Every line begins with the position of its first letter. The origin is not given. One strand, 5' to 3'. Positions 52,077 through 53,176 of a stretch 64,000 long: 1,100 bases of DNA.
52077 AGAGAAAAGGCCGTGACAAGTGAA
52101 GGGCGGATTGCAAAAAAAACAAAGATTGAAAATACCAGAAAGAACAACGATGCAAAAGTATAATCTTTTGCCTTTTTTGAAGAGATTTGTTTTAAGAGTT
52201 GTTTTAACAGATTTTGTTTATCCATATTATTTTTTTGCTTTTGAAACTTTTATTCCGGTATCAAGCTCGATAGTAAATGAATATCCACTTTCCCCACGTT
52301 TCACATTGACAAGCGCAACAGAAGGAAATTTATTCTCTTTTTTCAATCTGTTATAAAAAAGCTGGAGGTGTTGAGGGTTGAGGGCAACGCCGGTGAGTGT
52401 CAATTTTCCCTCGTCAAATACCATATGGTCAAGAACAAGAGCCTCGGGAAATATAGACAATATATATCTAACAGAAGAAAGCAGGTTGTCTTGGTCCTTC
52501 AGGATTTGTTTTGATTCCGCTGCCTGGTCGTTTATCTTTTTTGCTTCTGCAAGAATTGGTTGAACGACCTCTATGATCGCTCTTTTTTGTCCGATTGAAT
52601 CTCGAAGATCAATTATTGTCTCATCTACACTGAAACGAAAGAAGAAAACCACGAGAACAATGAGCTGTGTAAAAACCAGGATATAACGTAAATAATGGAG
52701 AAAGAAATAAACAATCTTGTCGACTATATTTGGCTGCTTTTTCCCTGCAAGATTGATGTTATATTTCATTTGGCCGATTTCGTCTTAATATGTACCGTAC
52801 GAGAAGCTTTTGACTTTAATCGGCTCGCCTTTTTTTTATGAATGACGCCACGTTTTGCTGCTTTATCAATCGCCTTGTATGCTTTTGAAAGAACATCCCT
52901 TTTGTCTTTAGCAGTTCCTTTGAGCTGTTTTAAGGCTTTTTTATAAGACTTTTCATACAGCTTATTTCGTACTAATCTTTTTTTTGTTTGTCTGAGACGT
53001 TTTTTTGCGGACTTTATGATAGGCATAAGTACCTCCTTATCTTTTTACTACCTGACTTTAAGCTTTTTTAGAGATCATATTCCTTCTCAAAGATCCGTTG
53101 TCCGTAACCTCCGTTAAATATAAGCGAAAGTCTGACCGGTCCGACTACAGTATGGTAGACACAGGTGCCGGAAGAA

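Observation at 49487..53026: Six tightly coupled genes: rpsT, PilN-like, PilO-like, micro-membrane protein and two surface proteins, with no PilM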

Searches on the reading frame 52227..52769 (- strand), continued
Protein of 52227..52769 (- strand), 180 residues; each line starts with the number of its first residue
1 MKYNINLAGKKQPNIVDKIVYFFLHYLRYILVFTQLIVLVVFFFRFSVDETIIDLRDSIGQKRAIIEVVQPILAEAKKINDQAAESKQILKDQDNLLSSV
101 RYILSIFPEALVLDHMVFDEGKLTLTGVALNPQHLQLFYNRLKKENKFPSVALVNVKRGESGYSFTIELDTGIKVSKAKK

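Call 84: search_protein_representatives(alignment_id=A6)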
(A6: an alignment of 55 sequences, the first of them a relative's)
Query: 55 sequences, 175 profile positions. Proteins with E-value up to 0.001 (for the whole library): 2712; up to 1e-10: 674; up to 1e-30: 71. The best 150 are listed.
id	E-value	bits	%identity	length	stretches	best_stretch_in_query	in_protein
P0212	1.0e-63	230.5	-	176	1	2-173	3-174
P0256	1.3e-62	226.9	-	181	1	1-174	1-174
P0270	3.2e-62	225.6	-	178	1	1-173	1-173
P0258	5.7e-61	221.5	-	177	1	1-173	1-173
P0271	1.1e-60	220.6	-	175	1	1-174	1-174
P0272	6.0e-60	218.2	-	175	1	1-172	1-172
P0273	7.2e-60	217.9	-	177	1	1-172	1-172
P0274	7.6e-60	217.9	-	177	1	1-174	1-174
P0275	5.0e-57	208.7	-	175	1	1-174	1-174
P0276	9.7e-55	201.2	-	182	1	1-173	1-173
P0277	4.8e-54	199.0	-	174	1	1-173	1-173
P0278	7.2e-53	195.1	-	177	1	1-173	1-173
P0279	1.7e-52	193.9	-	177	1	1-174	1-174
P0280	4.6e-52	192.5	-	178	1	1-172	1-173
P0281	4.8e-52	192.4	-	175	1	1-173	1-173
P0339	1.0e-29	119.7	-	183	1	2-172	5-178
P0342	1.4e-28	116.1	-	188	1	3-167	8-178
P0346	4.3e-28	114.5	-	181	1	4-168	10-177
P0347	5.1e-28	114.2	-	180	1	4-169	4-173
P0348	1.1e-27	113.1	-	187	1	4-167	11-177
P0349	3.1e-27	111.6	-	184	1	2-170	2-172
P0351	1.0e-26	110.0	-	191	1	4-170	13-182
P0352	1.2e-26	109.7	-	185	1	4-162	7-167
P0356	6.5e-26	107.4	-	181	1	5-163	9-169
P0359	2.9e-25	105.2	-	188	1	4-170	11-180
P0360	1.1e-24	103.4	-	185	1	2-162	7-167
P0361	1.2e-24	103.2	-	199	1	4-169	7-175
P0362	1.3e-24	103.1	-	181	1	4-170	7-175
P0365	5.6e-24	101.1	-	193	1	4-172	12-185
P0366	6.8e-24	100.8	-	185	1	8-169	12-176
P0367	1.1e-23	100.1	-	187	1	2-168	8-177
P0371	1.7e-23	99.5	-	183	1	5-170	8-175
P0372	1.9e-23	99.3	-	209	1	4-161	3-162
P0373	2.5e-23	98.9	-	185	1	4-168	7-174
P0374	3.0e-23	98.7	-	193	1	2-170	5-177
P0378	9.7e-23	97.0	-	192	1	2-170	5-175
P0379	1.1e-22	96.9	-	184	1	3-172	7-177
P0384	3.6e-22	95.1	-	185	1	4-170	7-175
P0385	4.7e-22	94.8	-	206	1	5-160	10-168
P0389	1.0e-21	93.7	-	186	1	4-168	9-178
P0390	1.2e-21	93.5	-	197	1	3-169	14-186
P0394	1.8e-21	92.9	-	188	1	4-165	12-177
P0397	2.0e-21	92.8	-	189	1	2-167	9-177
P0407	5.4e-21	91.3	-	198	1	2-172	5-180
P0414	1.0e-20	90.5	-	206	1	4-170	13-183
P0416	1.3e-20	90.1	-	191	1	4-169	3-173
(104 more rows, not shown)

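Call 85: find_encoding_contigs(protein=P0361, flank=8000, max_places=3)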
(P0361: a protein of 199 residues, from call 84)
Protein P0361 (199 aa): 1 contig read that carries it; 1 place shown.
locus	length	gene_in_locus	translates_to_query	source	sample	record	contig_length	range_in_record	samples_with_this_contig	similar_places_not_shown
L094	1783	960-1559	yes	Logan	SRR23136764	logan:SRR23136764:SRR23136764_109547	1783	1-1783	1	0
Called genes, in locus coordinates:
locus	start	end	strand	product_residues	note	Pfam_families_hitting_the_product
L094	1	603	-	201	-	?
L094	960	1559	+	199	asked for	PF05137:PilN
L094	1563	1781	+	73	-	?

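Call 87: list_cluster_members(proteins=[P0339, P0342, P0348, P0351, P0365, P0372, P0385, P0390, P0414, P0416])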
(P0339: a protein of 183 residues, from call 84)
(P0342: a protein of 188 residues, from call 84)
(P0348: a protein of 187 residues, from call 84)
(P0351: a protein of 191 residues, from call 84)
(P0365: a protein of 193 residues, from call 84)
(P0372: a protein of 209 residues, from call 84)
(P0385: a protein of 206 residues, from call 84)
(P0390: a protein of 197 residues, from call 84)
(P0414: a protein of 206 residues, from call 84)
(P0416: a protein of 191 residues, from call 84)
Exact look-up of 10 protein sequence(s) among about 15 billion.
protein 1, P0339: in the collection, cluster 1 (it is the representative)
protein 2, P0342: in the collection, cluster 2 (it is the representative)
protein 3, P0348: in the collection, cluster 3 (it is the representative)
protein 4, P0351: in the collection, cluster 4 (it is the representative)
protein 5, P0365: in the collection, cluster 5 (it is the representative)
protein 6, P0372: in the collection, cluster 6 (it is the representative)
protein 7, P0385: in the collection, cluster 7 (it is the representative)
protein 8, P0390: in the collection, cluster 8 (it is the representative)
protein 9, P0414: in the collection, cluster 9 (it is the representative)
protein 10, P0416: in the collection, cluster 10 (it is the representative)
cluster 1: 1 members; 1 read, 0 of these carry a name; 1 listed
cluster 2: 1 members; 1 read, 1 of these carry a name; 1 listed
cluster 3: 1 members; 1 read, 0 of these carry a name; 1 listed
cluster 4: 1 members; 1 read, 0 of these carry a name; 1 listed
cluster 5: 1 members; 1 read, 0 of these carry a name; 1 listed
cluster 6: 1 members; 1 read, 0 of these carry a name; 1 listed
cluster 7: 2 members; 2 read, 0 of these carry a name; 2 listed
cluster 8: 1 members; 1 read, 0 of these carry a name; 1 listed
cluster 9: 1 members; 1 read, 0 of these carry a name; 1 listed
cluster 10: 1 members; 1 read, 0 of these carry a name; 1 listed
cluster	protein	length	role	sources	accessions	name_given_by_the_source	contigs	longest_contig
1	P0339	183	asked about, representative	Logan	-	-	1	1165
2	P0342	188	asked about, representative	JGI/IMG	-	Tfp pilus assembly protein PilN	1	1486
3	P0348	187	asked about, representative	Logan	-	-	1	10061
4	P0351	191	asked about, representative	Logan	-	-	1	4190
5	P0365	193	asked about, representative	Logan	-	-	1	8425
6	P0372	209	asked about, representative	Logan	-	-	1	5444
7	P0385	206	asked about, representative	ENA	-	-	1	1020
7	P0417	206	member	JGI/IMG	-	-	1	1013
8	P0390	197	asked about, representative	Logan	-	-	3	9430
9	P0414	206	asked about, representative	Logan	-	-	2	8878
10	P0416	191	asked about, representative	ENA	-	-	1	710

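Call 88: list_cluster_members(proteins=[P0346, P0347, P0349, P0352, P0356, P0359, P0360, P0362, P0366, P0367])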
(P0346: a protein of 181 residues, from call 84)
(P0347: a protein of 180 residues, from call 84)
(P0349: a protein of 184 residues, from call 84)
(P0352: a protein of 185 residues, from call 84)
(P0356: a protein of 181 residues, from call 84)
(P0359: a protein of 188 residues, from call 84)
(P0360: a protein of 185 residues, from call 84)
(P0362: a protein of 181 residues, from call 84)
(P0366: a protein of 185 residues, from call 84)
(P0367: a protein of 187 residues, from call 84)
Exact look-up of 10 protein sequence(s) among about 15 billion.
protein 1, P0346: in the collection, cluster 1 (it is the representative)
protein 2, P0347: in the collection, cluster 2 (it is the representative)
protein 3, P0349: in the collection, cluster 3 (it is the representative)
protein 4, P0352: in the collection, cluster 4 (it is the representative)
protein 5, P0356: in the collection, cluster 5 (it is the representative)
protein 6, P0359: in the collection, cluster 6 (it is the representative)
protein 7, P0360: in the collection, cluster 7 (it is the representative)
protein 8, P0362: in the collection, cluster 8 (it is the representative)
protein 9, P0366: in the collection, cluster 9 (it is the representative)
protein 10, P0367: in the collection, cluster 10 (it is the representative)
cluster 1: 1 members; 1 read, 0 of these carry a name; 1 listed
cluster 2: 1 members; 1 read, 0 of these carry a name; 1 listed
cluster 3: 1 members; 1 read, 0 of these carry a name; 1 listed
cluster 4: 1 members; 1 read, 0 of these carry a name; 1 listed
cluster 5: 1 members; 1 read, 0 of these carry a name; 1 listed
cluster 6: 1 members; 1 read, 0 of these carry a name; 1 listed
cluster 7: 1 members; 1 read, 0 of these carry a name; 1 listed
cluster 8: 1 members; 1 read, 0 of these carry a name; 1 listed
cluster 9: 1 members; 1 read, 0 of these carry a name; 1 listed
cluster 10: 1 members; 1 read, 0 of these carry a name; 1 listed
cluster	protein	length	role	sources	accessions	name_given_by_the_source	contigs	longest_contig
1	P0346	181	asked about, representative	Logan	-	-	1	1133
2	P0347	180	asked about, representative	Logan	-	-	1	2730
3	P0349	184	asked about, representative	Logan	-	-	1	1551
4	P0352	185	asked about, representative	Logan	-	-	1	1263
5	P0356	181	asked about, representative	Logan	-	-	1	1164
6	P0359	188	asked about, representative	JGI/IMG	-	-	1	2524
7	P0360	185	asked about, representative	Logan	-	-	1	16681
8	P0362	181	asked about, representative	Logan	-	-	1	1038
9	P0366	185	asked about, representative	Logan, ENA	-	-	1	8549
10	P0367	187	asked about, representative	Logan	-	-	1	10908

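Call 89: list_cluster_members(proteins=[P0371, P0373, P0374, P0378, P0379, P0384, P0389, P0394, P0397, P0407])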
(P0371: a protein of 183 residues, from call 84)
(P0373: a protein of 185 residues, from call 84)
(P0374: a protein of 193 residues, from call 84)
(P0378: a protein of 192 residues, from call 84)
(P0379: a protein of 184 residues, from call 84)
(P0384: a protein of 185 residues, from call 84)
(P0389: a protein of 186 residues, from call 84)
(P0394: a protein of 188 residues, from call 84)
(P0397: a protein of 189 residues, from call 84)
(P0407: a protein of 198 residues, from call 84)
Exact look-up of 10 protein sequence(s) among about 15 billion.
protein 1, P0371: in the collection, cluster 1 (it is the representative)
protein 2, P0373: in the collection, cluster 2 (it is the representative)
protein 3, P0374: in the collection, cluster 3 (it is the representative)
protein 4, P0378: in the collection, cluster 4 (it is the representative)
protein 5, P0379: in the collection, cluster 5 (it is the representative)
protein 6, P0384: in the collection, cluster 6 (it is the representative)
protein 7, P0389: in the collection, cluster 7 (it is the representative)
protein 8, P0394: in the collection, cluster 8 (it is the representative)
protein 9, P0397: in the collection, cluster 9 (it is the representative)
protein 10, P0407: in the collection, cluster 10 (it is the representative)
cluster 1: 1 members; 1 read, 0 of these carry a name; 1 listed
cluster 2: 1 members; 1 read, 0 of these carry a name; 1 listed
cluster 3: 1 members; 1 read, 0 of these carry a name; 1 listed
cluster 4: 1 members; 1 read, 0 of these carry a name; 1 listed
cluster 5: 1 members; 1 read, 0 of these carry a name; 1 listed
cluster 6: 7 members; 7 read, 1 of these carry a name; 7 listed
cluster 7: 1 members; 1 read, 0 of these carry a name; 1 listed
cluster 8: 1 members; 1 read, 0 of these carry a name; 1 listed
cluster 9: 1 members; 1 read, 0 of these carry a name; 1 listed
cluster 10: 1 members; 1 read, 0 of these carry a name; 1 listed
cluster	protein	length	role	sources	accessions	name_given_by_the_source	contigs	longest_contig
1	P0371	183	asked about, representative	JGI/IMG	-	-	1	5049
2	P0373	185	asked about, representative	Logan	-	-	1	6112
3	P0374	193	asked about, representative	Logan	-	-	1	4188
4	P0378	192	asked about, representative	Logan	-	-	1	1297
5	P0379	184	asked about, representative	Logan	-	-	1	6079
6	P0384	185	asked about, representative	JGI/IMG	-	Tfp pilus assembly protein PilN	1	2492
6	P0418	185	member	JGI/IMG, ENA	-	-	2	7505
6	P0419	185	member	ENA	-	-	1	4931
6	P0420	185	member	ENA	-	-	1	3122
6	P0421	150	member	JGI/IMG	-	-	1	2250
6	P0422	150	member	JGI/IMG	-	-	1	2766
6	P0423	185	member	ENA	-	-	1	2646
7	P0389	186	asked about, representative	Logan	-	-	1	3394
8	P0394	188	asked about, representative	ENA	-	-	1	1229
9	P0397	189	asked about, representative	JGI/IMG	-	-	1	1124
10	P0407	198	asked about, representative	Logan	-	-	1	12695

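Call 90: find_encoding_contigs(protein=P0360, flank=10000, max_places=2)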
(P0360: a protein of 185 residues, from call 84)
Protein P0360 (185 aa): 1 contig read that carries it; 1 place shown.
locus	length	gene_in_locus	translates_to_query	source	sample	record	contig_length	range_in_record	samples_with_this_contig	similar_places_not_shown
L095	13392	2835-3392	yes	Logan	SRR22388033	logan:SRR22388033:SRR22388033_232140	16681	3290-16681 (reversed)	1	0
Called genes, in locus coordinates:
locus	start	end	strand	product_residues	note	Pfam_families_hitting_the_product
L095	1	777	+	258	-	?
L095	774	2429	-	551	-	PF03023:MurJ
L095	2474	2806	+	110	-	PF01649:Ribosomal_S20p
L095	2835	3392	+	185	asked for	PF05137:PilN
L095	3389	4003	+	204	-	PF04350:PilO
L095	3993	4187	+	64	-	-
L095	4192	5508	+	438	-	PF16656:Pur_ac_phosph_N, PF13620:CarboxypepD_reg (faint), PF19077:Big_13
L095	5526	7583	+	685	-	-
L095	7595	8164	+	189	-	-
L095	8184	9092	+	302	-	PF01266:DAO, PF01593:Amino_oxidase, PF13450:NAD_binding_8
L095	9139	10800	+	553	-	-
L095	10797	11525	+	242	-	PF00535:Glycos_transf_2, PF10111:Glyco_tranf_2_2 (weak)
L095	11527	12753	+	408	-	PF13231:PMT_2 (weak)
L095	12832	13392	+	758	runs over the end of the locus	PF10060:DUF2298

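Call 98: find_related_loci(query=A8, collection=metagenome_contigs, flank=8000)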
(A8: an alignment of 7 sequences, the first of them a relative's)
Query A8 (197 aa) in metagenome_contigs; peptide patterns used: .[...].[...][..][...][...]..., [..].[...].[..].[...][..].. (x = any residue, [..] = any of these).
411 stretches matched a pattern; 244 encode a relative of the query (tblastn E <= 1e-3); the best 80 are kept; 80 distinct loci.
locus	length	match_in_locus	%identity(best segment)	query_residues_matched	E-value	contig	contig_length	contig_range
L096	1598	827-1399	62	1-192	1e-80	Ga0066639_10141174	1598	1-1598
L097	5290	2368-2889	44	16-190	4e-46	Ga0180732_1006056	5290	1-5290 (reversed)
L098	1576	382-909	45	11-187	4e-47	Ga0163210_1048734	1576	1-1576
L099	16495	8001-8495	45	1-173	1e-45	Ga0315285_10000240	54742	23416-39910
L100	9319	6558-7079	44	15-189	2e-45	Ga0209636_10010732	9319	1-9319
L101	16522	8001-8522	43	15-189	2e-45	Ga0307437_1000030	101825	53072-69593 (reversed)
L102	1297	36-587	43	1-190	4e-47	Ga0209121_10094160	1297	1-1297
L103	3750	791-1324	45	5-188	6e-45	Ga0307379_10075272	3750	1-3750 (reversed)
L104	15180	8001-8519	45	15-188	3e-44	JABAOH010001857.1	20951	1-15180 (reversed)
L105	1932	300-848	43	6-193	1e-44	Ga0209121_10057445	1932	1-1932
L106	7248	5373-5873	46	3-174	4e-44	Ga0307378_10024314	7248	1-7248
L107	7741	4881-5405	48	11-186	3e-44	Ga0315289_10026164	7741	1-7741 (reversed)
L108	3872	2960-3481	43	15-189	4e-44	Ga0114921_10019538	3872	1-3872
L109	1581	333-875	43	11-192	1e-44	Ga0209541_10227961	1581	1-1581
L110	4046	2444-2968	42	15-190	9e-44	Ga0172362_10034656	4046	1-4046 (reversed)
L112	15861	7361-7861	45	3-174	7e-43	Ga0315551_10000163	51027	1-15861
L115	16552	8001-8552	46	5-189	2e-42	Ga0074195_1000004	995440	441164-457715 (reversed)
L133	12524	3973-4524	41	8-190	9e-40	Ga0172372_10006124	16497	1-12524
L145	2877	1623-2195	40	1-194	1e-39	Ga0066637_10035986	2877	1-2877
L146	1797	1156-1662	40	5-178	3e-39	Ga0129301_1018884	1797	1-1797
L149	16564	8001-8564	39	9-197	2e-38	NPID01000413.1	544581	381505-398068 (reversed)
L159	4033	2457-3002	39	5-188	3e-37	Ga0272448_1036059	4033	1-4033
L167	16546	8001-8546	38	5-188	2e-36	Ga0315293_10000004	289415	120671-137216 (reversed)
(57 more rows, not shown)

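Call 101: search_protein_families(library=pfam, proteins=[L146:44-1039:+, L159:1317-2165:+, L145:899-1591:+, L133:2203-3939:+, L149:6244-7932:+, L115:5898-7694:-, L112:10200-11414:+, L112:11407-13059:+, L101:10851-12176:+, L167:12762-14015:+], max_evalue=0.001)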
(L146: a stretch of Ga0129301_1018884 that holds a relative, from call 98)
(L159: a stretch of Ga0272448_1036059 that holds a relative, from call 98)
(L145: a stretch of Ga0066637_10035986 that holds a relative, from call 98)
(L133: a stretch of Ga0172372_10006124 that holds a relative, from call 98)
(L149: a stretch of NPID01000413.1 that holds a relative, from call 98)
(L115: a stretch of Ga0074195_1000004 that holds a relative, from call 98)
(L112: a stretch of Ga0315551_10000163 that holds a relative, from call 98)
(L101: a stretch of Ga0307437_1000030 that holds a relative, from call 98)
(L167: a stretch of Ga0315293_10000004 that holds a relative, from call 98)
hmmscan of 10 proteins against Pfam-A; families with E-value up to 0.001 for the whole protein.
L146:44-1039:+ (331 aa): 5 families
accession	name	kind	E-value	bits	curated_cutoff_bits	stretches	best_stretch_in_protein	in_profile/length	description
PF12705.13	PDDEXK_1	-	4.2e-40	138.7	22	1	93-327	2-246/247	PD-(D/E)XK nuclease superfamily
PF10926.14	DUF2800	-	6.4e-09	35.9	21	1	198-329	104-234/368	Protein of unknown function (DUF2800)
PF13361.12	UvrD_C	-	1.8e-07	31.3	25.6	1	9-32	326-349/350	UvrD-like helicase C-terminal domain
PF13538.12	UvrD_C_2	-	4.1e-05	23.8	27.4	1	5-28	28-51/52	UvrD-like helicase C-terminal domain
PF01930.23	Cas_Cas4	-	0.00012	22.7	22.7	1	214-327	53-158/160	Domain of unknown function DUF83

L159:1317-2165:+ (282 aa): 0 families

L145:899-1591:+ (230 aa): 1 family
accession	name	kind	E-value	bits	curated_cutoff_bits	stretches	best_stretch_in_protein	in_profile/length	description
PF00963.24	Cohesin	-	4.6e-11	43.5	24.1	1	41-157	8-124/139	Cohesin domain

L133:2203-3939:+ (578 aa): 2 families
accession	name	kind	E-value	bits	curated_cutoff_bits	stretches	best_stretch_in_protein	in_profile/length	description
PF03023.19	MurJ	-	1.3e-69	235.4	27.4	1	78-503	11-435/451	Lipid II flippase MurJ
PF01554.23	MatE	-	1.8e-07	31.5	24.9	2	66-212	16-159/161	MatE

L149:6244-7932:+ (562 aa): 3 families
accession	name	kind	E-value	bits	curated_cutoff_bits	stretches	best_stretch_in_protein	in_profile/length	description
PF03023.19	MurJ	-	6.1e-74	249.7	27.4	1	60-489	9-437/451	Lipid II flippase MurJ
PF13440.11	Polysacc_synt_3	-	1.1e-07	31.9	23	1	105-359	45-286/293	Polysaccharide biosynthesis protein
PF01554.23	MatE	-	1.1e-06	28.9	24.9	1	295-420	40-161/161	MatE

L115:5898-7694:- (598 aa): 2 families
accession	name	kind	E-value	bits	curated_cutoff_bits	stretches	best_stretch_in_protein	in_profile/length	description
PF03023.19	MurJ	-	9e-84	282.1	27.4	1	90-525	1-436/451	Lipid II flippase MurJ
PF01554.23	MatE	-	4.3e-07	30.2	24.9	1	75-227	5-152/161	MatE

L112:10200-11414:+ (404 aa): 6 families
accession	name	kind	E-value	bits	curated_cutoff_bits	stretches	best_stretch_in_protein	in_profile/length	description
PF01593.30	Amino_oxidase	-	2.2e-21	77.1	19.8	1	10-399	1-440/443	Flavin containing amine oxidoreductase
PF13450.12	NAD_binding_8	-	7.4e-10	39.4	21.9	1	5-72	1-68/68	NAD(P)-binding Rossmann-like domain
PF01266.30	DAO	-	5.8e-08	33.1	27.9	1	2-37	1-37/353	FAD dependent oxidoreductase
PF00890.30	FAD_binding_2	-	0.00027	20.7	20.4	1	3-61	2-72/414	FAD binding domain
PF01946.23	Thi4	-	0.00056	19.7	26.2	1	2-37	19-55/235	Thi4 family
PF07992.20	Pyr_redox_2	-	0.0007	19.5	26.1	0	1-33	1-33/291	Pyridine nucleotide-disulphide oxidoreductase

L112:11407-13059:+ (550 aa): 2 families
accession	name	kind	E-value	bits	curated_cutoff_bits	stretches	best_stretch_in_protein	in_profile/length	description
PF13231.12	PMT_2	-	2.4e-08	34.8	26.1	1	103-236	27-157/160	Dolichyl-phosphate-mannose-protein mannosyltransferase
PF02366.24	PMT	-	1.2e-05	25.4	22.7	1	100-237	85-234/245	Dolichyl-phosphate-mannose-protein mannosyltransferase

L101:10851-12176:+ (441 aa): 1 family
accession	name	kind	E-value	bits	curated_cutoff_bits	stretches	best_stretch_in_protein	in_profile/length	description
PF01683.23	EB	-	3.8e-07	30.5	24.3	1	114-155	12-52/52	EB module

L167:12762-14015:+ (417 aa): 8 families
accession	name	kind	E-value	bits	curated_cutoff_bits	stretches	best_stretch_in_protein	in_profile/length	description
PF01593.30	Amino_oxidase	-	3.5e-31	109.4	19.8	1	10-415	1-442/443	Flavin containing amine oxidoreductase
PF13450.12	NAD_binding_8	-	9.2e-14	51.9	21.9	1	5-72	1-68/68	NAD(P)-binding Rossmann-like domain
PF01266.30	DAO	-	9.2e-12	45.6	27.9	1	3-42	2-45/353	FAD dependent oxidoreductase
PF00890.30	FAD_binding_2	-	1.6e-05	24.7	20.4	1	4-37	3-36/414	FAD binding domain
PF07992.20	Pyr_redox_2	-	3.5e-05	23.8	26.1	1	2-34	2-34/291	Pyridine nucleotide-disulphide oxidoreductase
PF01946.23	Thi4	-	7.8e-05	22.5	26.2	1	3-40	20-58/235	Thi4 family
PF03486.20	HI0933_like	-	0.0003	20.7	50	1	3-36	3-36/244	HI0933-like protein Rossmann domain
PF00070.33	Pyr_redox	-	0.00032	21.6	22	1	2-34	1-33/82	Pyridine nucleotide-disulphide oxidoreductase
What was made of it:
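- Tried and rejected: These are MurJ, a PD-(D/E)XK/UvrD_C nuclease and a cohesin-like protein (call 101).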

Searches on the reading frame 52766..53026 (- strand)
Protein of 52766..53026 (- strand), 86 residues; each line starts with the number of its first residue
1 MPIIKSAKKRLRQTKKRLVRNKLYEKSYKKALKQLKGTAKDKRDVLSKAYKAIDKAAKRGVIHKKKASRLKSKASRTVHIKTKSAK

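Call 4: search_protein_families(library=pfam, proteins=[window:52766-53026:-], max_evalue=1)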
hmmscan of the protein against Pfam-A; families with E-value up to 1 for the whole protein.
window:52766-53026:- (86 aa): 2 families
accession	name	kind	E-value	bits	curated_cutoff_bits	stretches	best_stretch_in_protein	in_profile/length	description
PF01649.23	Ribosomal_S20p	-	1.1e-16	61.7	29.5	1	4-78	3-82/83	Ribosomal protein S20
PF19553.4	DUF6076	-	0.06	13.5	23.5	1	40-79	100-139/168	Family of unknown function (DUF6076)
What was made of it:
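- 52766..53026 (-): rpsT (ribosomal protein S20, 86 aa). It is the first gene of the block and its TGA stop overlaps the pilN ATG (ATGA). Pfam PF01649 scores 61.7 bits against a cut-off of 29.5 (call 4).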
